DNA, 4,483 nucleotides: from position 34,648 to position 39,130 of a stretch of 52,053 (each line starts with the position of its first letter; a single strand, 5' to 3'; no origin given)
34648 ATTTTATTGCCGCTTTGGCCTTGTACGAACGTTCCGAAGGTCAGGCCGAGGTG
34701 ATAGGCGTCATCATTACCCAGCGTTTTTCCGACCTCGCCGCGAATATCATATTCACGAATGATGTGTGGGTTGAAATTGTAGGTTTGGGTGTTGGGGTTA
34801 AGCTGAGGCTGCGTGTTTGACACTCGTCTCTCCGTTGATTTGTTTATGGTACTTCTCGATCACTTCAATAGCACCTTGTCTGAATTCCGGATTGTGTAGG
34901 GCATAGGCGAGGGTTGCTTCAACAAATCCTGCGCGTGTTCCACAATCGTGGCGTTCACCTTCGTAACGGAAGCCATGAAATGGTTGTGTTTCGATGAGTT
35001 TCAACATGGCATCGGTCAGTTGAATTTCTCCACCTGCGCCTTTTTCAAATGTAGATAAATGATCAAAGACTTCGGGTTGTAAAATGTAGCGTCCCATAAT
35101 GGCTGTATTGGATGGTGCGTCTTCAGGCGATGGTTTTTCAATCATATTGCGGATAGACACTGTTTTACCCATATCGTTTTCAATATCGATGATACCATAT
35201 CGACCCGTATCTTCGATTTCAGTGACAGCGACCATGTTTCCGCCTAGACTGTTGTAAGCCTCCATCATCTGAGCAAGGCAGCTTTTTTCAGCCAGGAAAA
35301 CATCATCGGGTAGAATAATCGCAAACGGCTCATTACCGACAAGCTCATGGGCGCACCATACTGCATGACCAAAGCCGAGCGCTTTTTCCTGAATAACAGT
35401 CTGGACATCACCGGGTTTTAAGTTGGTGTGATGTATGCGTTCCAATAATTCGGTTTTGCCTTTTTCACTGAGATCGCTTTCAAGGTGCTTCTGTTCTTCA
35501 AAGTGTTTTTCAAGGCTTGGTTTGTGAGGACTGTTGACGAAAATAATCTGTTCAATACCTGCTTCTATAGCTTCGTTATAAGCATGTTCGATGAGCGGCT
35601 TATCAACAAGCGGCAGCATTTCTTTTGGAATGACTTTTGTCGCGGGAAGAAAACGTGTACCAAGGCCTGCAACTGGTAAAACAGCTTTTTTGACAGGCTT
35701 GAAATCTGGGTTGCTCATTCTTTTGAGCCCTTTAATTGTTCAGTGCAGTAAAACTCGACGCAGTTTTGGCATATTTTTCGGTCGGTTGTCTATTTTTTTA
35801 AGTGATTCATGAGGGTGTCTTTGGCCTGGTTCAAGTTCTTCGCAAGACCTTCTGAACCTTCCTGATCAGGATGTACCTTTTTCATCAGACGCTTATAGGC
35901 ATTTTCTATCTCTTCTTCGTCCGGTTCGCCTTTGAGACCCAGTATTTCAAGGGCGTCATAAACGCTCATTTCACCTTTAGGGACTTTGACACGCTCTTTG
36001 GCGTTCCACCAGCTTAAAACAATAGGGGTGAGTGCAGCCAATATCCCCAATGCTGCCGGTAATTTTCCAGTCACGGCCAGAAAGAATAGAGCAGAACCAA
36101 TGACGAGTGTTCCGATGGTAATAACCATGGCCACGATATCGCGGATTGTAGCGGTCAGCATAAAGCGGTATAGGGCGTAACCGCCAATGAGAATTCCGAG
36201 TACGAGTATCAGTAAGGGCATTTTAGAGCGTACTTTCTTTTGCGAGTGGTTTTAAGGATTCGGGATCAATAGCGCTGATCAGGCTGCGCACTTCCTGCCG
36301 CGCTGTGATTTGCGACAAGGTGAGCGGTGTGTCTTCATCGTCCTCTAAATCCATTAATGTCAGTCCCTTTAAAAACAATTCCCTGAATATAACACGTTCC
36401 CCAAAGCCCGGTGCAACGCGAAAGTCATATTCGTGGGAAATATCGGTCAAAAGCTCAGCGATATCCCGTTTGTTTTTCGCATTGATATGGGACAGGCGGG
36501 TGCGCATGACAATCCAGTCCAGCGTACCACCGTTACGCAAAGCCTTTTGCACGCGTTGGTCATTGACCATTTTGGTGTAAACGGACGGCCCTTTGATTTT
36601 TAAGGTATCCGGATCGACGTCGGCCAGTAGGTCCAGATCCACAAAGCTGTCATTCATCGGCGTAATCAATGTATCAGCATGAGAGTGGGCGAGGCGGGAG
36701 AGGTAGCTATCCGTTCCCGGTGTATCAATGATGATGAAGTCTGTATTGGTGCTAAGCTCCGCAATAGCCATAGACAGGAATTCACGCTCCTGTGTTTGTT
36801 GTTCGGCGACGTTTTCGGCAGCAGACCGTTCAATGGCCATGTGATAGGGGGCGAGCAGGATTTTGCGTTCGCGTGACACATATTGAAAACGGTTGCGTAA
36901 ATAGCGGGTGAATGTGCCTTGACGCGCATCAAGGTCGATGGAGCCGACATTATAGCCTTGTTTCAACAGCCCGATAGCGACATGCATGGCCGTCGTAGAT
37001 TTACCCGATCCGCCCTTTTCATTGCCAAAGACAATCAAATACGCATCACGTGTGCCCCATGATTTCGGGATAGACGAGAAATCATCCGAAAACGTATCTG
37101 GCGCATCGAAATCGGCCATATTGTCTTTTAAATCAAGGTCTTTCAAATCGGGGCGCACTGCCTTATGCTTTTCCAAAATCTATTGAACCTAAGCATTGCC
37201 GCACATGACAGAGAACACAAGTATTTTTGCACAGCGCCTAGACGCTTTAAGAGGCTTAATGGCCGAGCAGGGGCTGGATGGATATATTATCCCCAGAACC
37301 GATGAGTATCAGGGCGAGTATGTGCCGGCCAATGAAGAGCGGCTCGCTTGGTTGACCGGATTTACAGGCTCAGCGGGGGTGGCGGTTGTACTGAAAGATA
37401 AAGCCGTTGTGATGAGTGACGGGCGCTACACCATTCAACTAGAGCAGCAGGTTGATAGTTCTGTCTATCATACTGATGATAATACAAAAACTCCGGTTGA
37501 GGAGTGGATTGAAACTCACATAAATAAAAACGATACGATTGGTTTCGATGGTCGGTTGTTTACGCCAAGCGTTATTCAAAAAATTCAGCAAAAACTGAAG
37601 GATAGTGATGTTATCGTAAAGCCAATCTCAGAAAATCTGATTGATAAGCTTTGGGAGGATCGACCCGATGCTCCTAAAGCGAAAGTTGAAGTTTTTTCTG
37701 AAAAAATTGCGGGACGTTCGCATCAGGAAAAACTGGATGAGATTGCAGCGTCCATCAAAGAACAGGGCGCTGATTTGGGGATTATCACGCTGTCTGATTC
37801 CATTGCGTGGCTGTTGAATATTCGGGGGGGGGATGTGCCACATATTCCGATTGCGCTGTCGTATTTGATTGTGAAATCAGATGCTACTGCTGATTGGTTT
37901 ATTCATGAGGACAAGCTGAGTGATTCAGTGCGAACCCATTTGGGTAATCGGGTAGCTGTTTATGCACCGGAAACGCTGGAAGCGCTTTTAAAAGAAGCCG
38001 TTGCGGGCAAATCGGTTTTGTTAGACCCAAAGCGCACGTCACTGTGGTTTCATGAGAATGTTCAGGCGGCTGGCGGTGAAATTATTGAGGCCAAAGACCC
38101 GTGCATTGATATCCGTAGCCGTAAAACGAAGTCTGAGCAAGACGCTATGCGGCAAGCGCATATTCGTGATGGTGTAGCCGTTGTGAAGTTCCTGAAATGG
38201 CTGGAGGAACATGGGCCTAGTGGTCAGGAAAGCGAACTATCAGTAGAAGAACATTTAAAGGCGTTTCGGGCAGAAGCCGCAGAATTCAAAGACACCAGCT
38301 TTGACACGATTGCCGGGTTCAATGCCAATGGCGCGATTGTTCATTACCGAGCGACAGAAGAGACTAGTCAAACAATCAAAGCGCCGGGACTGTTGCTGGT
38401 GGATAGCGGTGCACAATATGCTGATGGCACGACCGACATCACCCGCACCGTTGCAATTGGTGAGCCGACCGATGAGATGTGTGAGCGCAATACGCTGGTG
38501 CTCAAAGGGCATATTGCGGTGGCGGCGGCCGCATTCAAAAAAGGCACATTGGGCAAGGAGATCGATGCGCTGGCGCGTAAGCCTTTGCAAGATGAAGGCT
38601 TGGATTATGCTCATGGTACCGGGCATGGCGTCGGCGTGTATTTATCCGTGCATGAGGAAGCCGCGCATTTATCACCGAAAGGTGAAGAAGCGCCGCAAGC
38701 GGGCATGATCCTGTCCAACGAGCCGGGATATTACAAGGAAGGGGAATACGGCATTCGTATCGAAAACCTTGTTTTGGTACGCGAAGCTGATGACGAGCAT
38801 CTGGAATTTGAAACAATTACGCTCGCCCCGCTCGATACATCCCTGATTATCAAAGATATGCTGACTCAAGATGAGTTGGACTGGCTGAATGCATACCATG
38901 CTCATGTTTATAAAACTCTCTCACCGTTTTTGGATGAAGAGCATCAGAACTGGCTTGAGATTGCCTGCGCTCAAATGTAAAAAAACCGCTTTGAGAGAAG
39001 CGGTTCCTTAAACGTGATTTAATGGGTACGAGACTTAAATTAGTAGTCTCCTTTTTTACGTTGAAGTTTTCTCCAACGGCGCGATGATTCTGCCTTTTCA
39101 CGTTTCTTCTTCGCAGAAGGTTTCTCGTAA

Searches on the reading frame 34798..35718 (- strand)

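Call 98: search_protein_families(library=pfam, proteins=[window:34798-35718:-], max_evalue=0.00001)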
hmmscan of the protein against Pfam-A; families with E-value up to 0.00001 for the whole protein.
window:34798-35718:- (306 aa): 2 families
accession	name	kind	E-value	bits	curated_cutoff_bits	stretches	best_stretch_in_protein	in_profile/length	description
PF00483.29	NTP_transferase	-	3e-30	106.1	21.2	1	12-272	2-242/245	Nucleotidyl transferase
PF12804.13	NTP_transf_3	-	1e-06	29.5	27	1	14-167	3-123/160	MobA-like NTP transferase domain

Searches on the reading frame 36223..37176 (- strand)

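Call 98: search_protein_families(library=pfam, proteins=[window:36223-37176:-], max_evalue=0.00001)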
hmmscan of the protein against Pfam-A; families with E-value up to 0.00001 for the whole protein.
window:36223-37176:- (317 aa): 4 families
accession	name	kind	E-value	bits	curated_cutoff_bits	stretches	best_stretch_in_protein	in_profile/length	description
PF09140.17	MipZ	-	6.9e-101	337.4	20.7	1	47-303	2-258/262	ATPase MipZ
PF13614.12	AAA_31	-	2.4e-15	57.4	27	1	47-90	3-46/177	AAA domain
PF10609.15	ParA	-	4.3e-07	30.1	27.1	1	51-153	9-120/246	NUBPL iron-transfer P-loop NTPase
PF01656.29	CbiA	-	4.4e-07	30.3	25.4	1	48-85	1-38/125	CobQ/CobB/MinD/ParA nucleotide binding domain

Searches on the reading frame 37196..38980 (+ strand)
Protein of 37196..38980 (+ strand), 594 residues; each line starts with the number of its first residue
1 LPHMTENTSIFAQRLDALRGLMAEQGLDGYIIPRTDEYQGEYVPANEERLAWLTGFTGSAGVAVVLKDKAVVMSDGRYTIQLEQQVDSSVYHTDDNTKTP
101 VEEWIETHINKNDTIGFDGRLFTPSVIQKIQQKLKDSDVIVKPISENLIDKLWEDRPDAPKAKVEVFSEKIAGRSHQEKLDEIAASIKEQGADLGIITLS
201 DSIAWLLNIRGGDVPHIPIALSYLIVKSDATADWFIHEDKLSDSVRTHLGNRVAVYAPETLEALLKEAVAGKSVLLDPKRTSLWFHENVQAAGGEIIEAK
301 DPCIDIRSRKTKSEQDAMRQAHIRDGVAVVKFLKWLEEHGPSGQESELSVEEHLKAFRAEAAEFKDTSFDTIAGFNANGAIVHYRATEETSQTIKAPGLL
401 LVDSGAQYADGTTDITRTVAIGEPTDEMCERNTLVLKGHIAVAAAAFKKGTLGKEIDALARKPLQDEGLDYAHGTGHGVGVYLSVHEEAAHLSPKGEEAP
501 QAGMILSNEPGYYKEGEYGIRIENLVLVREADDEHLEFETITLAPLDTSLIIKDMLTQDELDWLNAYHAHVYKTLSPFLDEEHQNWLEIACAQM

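Call 98: search_protein_families(library=pfam, proteins=[window:37196-38980:+], max_evalue=0.00001)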
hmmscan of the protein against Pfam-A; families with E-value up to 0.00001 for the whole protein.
window:37196-38980:+ (594 aa): 4 families
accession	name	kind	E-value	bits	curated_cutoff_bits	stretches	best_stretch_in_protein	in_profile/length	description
PF00557.29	Peptidase_M24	-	1.8e-50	172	23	1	317-530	2-208/208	Metallopeptidase family M24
PF16189.11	Creatinase_N_2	-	1.5e-40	139.3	29.7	1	155-314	1-161/161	Creatinase/Prolidase N-terminal domain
PF01321.24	Creatinase_N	-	1.1e-24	87.8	22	1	14-146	1-120/128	Creatinase/Prolidase N-terminal domain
PF16188.10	Peptidase_M24_C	-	6e-23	81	28.9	1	535-593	2-62/63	C-terminal region of peptidase_M24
